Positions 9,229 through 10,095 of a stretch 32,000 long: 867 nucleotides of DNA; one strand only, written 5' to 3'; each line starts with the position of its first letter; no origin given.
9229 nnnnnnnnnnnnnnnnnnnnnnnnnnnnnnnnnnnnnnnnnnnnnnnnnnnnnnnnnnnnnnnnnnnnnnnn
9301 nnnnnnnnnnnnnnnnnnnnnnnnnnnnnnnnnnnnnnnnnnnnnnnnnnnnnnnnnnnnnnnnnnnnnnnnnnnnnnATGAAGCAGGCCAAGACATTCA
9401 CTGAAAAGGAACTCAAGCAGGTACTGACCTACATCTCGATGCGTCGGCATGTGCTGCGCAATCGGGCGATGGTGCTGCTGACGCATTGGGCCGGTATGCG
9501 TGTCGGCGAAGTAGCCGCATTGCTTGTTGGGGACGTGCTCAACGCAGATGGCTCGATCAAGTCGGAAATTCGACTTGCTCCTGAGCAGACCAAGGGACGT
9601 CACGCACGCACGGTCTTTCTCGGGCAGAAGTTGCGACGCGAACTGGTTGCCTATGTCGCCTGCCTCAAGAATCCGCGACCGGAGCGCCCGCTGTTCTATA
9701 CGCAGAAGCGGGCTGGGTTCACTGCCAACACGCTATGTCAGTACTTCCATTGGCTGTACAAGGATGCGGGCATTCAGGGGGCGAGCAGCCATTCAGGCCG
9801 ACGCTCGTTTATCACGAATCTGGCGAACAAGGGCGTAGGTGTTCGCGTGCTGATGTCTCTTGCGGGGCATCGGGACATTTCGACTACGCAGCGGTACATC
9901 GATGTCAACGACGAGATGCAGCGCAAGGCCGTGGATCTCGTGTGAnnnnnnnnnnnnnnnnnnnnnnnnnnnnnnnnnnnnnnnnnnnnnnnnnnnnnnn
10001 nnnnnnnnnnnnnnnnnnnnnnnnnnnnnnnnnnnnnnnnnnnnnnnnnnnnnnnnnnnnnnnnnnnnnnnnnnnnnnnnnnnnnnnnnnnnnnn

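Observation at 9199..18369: Five copies of a 17-29 bp palindromic element in a nested arrangement within the island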

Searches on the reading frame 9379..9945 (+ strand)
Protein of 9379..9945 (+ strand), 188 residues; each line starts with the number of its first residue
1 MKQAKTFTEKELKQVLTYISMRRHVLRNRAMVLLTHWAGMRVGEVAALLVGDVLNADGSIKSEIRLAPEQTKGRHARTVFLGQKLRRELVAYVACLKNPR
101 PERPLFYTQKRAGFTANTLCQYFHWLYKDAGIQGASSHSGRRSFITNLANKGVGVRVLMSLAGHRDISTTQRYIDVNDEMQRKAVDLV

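Call 8: search_protein_families(library=pfam, proteins=[window:9379-9945:+], max_evalue=0.01)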
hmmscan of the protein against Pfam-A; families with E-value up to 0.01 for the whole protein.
window:9379-9945:+ (188 aa): 1 family
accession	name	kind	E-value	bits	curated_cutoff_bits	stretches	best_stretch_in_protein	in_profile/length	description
PF00589.27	Phage_integrase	-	8.2e-27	94.5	27.1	1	6-179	2-171/172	Phage integrase family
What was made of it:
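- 9379..9945 (+): Short tyrosine recombinase of 188 aa, consisting of the catalytic domain only. Inferred PAL recombinase. PF00589 spans residues 6-179 (call 8).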

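Call 13: find_encoding_contigs(protein=window:9379-9945:+, flank=10000, max_places=10)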
Protein window:9379-9945:+ (188 aa): no gene with exactly this product is on record in the collection.

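Call 15: find_homologous_proteins(query=window:9379-9945:+, max_evalue=1e-10)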
Query window:9379-9945:+ (188 aa): 7852 proteins with E <= 1e-10 among 8000 candidates; the best 120 are listed.
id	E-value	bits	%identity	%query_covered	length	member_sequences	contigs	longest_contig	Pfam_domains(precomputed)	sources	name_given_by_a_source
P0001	4.3e-112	390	94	100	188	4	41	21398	PF00589.28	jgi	jgi:integrase/recombinase XerD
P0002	1.2e-111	388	93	100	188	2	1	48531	PF00589.28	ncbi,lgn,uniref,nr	ncbi:tyrosine-type recombinase/integrase [Burkholderia multivorans]|uniref:tyrosine-type recombinase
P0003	1.7e-111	388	93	100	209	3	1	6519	PF00589.28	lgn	-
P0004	5.8e-110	383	93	100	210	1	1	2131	PF00589.28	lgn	-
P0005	8.7e-110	382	92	100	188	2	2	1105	PF00589.28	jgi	jgi:integrase/recombinase XerD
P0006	1.2e-109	382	92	100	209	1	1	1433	PF00589.28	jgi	jgi:integrase/recombinase XerD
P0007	1.5e-109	381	92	100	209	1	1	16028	PF00589.28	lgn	-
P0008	3.1e-109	380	92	100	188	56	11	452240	PF00589.28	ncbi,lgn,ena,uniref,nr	ncbi:TPA: tyrosine-type recombinase/integrase [Burkholderia cenocepacia]|uniref:tyrosine-type recomb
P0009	7.8e-108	376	92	100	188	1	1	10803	PF00589.28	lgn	-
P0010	1.1e-107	375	91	100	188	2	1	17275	PF00589.28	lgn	-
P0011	1.5e-107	375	90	100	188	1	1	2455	PF00589.28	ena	-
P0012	3.1e-107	374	90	100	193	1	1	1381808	PF00589.28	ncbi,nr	ncbi:integrase/recombinase XerD [Paraburkholderia phenoliruptrix]|nr:integrase/recombinase XerD [Par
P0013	4.1e-107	374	90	100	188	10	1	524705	PF00589.28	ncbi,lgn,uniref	ncbi:tyrosine-type recombinase/integrase [Paraburkholderia heleia]|uniref:tyrosine-type recombinase/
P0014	5.4e-107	373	91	100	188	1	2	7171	PF00589.28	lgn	-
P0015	2.1e-106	371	90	100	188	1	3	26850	PF00589.28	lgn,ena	-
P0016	5.3e-106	370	90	100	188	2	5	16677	PF00589.28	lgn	-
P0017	1.2e-101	356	86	100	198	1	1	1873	PF00589.28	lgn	-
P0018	1.3e-99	349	84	100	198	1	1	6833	PF00589.28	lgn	-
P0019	7.5e-98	343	82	100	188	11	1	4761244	PF00589.28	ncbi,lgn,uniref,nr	ncbi:integrase/recombinase XerD [Burkholderia sp. WP9]|uniref:tyrosine-type recombinase/integrase n=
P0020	1.6e-97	342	81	100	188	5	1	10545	PF00589.28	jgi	jgi:integrase/recombinase XerD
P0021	1.6e-96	339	81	100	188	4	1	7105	PF00589.28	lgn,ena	-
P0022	1.7e-96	339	83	100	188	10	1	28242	PF00589.28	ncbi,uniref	ncbi:site-specific integrase [Paraburkholderia strydomiana]|uniref:tyrosine-type recombinase/integra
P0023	1.9e-96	339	81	100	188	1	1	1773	PF00589.28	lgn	-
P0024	4.6e-96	338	82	100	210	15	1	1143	PF00589.28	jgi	jgi:integrase/recombinase XerD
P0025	5.3e-96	337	82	100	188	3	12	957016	PF00589.28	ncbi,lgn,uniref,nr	ncbi:tyrosine-type recombinase/integrase [Paraburkholderia caledonica]|uniref:tyrosine-type recombin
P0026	9.7e-96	336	81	100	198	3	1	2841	PF00589.28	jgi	jgi:integrase/recombinase XerD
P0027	1.4e-95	336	79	100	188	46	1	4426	PF00589.28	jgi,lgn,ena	-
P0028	1.5e-95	336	82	100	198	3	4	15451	PF00589.28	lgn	-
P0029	2.9e-94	332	80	100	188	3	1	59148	PF00589.28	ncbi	-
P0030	3.0e-94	332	78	100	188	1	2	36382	PF00589.28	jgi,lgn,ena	-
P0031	1.1e-93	330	80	100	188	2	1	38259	PF00589.28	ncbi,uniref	ncbi:tyrosine-type recombinase/integrase [Noviherbaspirillum sp.]|uniref:tyrosine-type recombinase/i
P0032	2.0e-93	329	78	100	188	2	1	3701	PF00589.28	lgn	-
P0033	2.8e-93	328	79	100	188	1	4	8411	PF00589.28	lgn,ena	-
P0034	5.2e-93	328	77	100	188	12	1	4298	PF00589.28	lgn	-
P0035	9.1e-93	327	79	100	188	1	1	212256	PF00589.28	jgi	jgi:integrase/recombinase XerD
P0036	2.4e-92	325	77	100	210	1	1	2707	PF00589.28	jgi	jgi:integrase/recombinase XerD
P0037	2.4e-92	325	77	100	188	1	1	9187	PF00589.28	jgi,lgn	-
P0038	2.6e-92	325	78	100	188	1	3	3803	PF00589.28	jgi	jgi:integrase/recombinase XerD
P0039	2.6e-92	325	78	100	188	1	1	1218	PF00589.28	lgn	-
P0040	3.3e-92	325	78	100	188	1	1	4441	PF00589.28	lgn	-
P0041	4.5e-92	325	77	100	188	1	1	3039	PF00589.28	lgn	-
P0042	4.9e-92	324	78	100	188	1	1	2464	PF00589.28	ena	-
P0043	6.2e-92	324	79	100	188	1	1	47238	PF00589.28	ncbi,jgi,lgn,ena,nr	ncbi:MAG TPA: site-specific integrase [Noviherbaspirillum sp.]|nr:site-specific integrase [Noviherba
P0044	9.1e-92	324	77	99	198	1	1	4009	PF00589.28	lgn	-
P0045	1.4e-91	323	78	100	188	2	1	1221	PF00589.28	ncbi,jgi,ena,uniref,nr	ncbi:tyrosine-type recombinase/integrase [Herbaspirillum aquaticum]|uniref:Integrase n=1 Tax=Herbasp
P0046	1.7e-91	323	77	100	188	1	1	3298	PF00589.28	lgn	-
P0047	2.1e-91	322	78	100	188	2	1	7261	PF00589.28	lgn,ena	-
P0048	2.3e-91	322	77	99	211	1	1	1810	PF00589.28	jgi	jgi:integrase/recombinase XerD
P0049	4.7e-91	321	78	100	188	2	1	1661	PF00589.28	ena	-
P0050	7.3e-91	321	79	100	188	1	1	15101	PF00589.28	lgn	-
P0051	8.3e-91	320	78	100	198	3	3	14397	PF00589.28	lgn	-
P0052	3.0e-90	319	76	100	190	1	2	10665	PF00589.28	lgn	-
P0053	3.3e-90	318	77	100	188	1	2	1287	PF00589.28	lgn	-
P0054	7.9e-90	317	76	100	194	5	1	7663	PF00589.28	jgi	jgi:integrase/recombinase XerD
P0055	1.1e-89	317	74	100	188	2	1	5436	PF00589.28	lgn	-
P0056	1.5e-89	316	77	100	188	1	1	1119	PF00589.28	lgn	-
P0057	2.1e-89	316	73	100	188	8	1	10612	PF00589.28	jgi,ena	-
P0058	3.4e-89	315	76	100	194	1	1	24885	PF00589.28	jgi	jgi:integrase/recombinase XerD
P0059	5.3e-89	315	78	100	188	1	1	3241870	PF00589.28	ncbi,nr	ncbi:integrase [Burkholderia sp. KK1]|nr:integrase [Burkholderia sp. KK1]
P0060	5.7e-89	314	73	100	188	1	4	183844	PF00589.28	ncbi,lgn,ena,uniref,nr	ncbi:tyrosine-type recombinase/integrase [Massilia timonae]|uniref:tyrosine-type recombinase/integra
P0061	6.8e-89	314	77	100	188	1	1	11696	PF00589.28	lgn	-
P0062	7.4e-89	314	77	100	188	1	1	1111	PF00589.28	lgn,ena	-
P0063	8.2e-89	314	77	100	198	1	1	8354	PF00589.28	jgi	jgi:integrase/recombinase XerD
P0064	8.3e-89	314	75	100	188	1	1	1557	PF00589.28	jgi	jgi:integrase/recombinase XerD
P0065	2.1e-88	313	76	100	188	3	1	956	PF00589.28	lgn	-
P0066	9.9e-88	310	74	100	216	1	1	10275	PF00589.28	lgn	-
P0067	1.4e-87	310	75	100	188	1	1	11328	PF00589.28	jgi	jgi:integrase/recombinase XerD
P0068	7.5e-87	308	74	100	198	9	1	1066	PF00589.28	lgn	-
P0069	2.4e-86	306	77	99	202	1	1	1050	PF00589.28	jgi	jgi:integrase/recombinase XerD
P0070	4.0e-86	305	72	100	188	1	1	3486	PF00589.28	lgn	-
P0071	5.6e-86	305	72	99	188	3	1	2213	PF00589.28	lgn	-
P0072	8.6e-86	304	75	99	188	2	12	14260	PF00589.28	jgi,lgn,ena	-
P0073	1.8e-85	303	71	100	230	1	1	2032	PF00589.28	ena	-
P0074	2.9e-85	302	72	100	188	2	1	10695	PF00589.28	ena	-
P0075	6.8e-85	301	71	100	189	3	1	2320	PF00589.28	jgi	-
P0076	7.0e-85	301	71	100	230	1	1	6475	PF00589.28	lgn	-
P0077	5.2e-84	298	74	100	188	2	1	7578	PF00589.28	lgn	-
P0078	1.1e-83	297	70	99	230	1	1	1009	PF00589.28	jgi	jgi:integrase/recombinase XerD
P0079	1.2e-83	297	70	100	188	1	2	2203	PF00589.28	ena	-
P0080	1.2e-83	297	72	99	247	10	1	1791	PF00589.28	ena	-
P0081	1.2e-83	297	73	100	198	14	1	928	PF00589.28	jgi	jgi:integrase/recombinase XerD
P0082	1.3e-83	297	71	99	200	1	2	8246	PF00589.28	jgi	jgi:integrase/recombinase XerD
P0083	1.6e-83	297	72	100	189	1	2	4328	PF00589.28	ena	-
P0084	1.7e-83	297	71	100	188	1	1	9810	PF00589.28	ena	-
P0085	2.0e-83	296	71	100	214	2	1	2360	PF00589.28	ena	-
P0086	2.3e-83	296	71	100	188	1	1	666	PF00589.28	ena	-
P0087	3.0e-83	296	70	100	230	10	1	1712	PF00589.28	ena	-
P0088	3.8e-83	295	71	100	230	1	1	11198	PF00589.28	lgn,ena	-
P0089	5.8e-83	295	72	100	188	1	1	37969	PF00589.28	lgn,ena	-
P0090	5.8e-83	295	72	99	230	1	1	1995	PF00589.28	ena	-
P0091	6.0e-83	295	70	100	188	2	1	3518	PF00589.28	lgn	-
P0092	1.1e-82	294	70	100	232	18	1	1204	PF00589.28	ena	-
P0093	1.5e-82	294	70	100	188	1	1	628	PF00589.28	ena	-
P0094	2.5e-82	293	69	100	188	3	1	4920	PF00589.28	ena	-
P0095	3.0e-82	293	69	100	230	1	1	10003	PF00589.28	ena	-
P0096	3.0e-82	293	69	100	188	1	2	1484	PF00589.28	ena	-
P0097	3.1e-82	292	71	100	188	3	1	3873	PF00589.28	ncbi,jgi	jgi:integrase/recombinase XerD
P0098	3.4e-82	292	69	100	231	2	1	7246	PF00589.28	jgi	jgi:integrase/recombinase XerD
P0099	3.7e-82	292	73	100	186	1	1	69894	PF00589.28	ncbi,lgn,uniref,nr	ncbi:site-specific integrase [Herbaspirillum sp. YR522]|uniref:tyrosine-type recombinase/integrase n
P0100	5.4e-82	292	69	100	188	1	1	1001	PF00589.28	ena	-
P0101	6.9e-82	291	72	100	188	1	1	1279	PF00589.28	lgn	-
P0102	7.0e-82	291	69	100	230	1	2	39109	PF00589.28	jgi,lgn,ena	-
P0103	7.7e-82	291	69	100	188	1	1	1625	PF00589.28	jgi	jgi:integrase/recombinase XerD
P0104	1.2e-81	291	71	99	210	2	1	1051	PF00589.28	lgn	-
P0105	1.6e-81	290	69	100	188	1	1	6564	PF00589.28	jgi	jgi:integrase/recombinase XerD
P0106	2.8e-81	289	69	100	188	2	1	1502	PF00589.28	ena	-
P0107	4.0e-81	289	69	100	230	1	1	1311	PF00589.28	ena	-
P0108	5.6e-81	288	70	100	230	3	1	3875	PF00589.28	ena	-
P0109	6.7e-81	288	70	99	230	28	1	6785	PF00589.28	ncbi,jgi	jgi:integrase/recombinase XerD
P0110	1.1e-80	287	71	100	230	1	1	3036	PF00589.28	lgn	-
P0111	1.3e-80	287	72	100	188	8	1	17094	PF00589.28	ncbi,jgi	-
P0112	2.3e-80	286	68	100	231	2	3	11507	PF00589.28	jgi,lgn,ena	-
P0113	2.9e-80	286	69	100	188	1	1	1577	PF00589.28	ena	-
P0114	3.5e-80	286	70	100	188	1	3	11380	PF00589.28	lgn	-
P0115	3.6e-80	286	70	100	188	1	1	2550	PF00589.28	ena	-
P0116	3.7e-80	286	69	100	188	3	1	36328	PF00589.28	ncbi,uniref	ncbi:tyrosine-type recombinase/integrase [Undibacterium sp. Dicai25W]|uniref:tyrosine-type recombina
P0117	3.8e-80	286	69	100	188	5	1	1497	PF00589.28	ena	-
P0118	5.8e-80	285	70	99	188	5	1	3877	PF00589.28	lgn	-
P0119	6.0e-80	285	69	100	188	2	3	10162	PF00589.28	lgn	-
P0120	1.1e-79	284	68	100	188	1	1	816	PF00589.28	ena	-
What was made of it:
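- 9379..9945 (+): More than 7,800 homologues, mostly 188 aa (call 15).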

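Call 16: find_encoding_contigs(protein=P0002, flank=10000, max_places=4)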
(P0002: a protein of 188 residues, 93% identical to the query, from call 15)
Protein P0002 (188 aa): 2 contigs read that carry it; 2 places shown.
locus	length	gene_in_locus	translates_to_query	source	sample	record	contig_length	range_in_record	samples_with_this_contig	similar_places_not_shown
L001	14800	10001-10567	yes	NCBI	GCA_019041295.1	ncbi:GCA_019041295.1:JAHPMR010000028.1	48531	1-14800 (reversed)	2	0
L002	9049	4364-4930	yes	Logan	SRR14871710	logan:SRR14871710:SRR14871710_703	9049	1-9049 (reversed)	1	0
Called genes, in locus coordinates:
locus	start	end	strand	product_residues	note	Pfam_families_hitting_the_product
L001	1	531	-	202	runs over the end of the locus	PF01121:CoaE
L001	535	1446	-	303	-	PF06750:A24_N_bact, PF01478:Peptidase_A24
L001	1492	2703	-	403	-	PF28597:T2SSF_N (weak), PF00482:T2SSF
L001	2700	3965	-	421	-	PF00437:T2SSE, PF13604:AAA_30 (faint)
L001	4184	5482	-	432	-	PF01595:CNNM, PF00571:CBS (weak), PF03471:CorC_HlyC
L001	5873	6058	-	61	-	-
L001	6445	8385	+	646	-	PF02463:SMC_N (weak), PF13175:AAA_15, PF13555:AAA_29 (weak), PF13304:AAA_21, PF14491:DUF4435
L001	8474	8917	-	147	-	PF20346:DUF6641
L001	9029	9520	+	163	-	PF23343:REP_ORF2-G2P (weak)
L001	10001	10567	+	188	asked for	PF00589:Phage_integrase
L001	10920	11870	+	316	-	PF02086:MethyltransfD12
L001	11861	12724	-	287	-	PF09233:Endonuc-EcoRV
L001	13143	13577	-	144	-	-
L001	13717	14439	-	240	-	-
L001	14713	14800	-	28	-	?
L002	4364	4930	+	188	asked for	PF00589:Phage_integrase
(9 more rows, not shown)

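Call 17: find_encoding_contigs(protein=P0008, flank=10000, max_places=6)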
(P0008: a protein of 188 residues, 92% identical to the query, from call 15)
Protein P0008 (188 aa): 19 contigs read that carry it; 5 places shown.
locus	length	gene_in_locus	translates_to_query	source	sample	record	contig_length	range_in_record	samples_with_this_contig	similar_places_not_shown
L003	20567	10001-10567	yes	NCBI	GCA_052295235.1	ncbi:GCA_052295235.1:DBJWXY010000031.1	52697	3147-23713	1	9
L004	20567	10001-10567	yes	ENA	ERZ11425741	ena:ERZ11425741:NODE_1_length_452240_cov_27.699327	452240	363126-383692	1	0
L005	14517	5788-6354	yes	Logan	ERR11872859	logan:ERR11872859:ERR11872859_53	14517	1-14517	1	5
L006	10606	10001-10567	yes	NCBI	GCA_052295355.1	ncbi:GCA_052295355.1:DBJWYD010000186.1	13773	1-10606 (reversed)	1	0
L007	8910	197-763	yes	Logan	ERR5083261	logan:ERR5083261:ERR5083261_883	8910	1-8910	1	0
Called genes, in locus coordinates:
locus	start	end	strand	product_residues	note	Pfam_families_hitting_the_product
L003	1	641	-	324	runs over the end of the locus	PF02885:Glycos_trans_3N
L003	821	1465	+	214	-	PF02798:GST_N, PF13417:GST_N_3, PF13409:GST_N_2, PF13410:GST_C_2 (weak)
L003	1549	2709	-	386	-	PF02881:SRP54_N, PF06414:Zeta_toxin (weak), PF00448:SRP54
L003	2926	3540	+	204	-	PF03602:Cons_hypoth95, PF05175:MTS, PF13847:Methyltransf_31, PF13649:Methyltransf_25 (weak)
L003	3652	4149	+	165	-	PF01467:CTP_transf_like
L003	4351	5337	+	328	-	PF00589:Phage_integrase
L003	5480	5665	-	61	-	-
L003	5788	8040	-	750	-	-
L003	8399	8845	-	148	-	PF20346:DUF6641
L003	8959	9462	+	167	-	-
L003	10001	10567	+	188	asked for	PF00589:Phage_integrase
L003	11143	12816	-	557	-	PF01935:DUF87, PF05872:HerA_C (faint)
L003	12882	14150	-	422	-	PF13289:SIR2_2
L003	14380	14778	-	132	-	PF13560:HTH_31, PF01381:HTH_3, PF12844:HTH_19 (weak), PF13443:HTH_26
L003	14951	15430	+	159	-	-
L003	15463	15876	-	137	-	-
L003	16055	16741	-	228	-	PF07728:AAA_5 (faint), PF00004:AAA, PF13401:AAA_22 (faint)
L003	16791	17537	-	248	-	-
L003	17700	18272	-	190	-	-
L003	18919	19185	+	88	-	PF00037:Fer4 (weak), PF12838:Fer4_7 (weak)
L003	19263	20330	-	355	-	PF00155:Aminotran_1_2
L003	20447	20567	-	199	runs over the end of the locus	PF01195:Pept_tRNA_hydro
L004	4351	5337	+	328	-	PF00589:Phage_integrase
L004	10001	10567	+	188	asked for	PF00589:Phage_integrase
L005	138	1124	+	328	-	PF00589:Phage_integrase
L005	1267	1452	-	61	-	-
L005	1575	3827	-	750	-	-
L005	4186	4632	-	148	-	PF20346:DUF6641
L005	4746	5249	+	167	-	-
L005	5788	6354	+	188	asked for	PF00589:Phage_integrase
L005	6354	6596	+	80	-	-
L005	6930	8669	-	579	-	PF01935:DUF87, PF05872:HerA_C (faint)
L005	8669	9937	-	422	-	PF13289:SIR2_2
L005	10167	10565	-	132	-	PF13560:HTH_31, PF01381:HTH_3, PF12844:HTH_19 (weak), PF13443:HTH_26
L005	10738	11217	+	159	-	-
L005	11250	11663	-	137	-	-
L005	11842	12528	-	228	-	PF07728:AAA_5 (faint), PF00004:AAA, PF13401:AAA_22 (faint)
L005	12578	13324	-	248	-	-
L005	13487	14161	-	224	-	-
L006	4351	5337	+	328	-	PF00589:Phage_integrase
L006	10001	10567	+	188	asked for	PF00589:Phage_integrase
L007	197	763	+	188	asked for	PF00589:Phage_integrase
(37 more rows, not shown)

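Call 25: find_encoding_contigs(protein=P0001, flank=10000, max_places=10)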
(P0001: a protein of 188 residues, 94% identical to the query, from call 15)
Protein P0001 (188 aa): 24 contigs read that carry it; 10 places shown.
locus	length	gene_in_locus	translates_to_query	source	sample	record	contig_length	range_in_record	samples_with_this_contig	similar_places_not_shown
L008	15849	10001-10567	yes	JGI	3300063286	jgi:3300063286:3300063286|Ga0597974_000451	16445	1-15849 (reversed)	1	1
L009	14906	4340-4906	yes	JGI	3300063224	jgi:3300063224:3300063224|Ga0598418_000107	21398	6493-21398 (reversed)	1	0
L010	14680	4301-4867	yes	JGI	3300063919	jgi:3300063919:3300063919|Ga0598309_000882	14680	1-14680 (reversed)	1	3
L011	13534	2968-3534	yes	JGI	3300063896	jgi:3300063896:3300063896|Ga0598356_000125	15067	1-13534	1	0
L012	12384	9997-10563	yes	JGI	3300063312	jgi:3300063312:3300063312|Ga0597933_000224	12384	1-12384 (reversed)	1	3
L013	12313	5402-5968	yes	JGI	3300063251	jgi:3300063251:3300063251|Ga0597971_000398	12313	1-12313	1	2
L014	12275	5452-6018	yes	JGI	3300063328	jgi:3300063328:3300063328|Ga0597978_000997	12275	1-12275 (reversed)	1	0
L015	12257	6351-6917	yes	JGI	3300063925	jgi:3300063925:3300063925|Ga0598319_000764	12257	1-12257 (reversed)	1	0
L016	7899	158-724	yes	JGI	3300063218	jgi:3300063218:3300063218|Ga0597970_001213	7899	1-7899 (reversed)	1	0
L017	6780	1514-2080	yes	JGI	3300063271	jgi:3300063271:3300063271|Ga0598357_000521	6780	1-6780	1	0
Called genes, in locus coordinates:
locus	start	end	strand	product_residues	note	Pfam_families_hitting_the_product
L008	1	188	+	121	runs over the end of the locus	PF04234:CopC, PF21868:GbpA_D3 (faint)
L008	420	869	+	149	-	PF04314:LpqE-like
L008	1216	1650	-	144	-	-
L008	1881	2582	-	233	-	PF00004:AAA, PF13401:AAA_22 (faint)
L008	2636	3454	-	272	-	-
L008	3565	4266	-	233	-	-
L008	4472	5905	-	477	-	PF22022:Phage_int_M (faint)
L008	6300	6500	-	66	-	-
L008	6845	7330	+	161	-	-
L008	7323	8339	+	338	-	-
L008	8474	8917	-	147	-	PF20346:DUF6641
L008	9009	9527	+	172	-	PF23343:REP_ORF2-G2P (weak)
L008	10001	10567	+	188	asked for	PF00589:Phage_integrase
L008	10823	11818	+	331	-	PF09552:RE_BstXI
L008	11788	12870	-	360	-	PF01555:N6_N4_Mtase, PF13560:HTH_31 (weak)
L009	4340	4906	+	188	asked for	PF00589:Phage_integrase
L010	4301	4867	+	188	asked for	PF00589:Phage_integrase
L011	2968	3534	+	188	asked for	PF00589:Phage_integrase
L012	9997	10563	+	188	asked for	PF00589:Phage_integrase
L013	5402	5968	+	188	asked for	PF00589:Phage_integrase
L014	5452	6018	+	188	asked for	PF00589:Phage_integrase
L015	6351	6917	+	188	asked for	PF00589:Phage_integrase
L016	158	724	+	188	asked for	PF00589:Phage_integrase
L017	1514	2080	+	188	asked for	PF00589:Phage_integrase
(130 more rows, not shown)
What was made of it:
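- Closest known: Dedicated multimer-resolution pairs. Same: Tandem or circularly permuted island copies in metagenome contigs suggest an episomal or concatemeric form (call 25).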
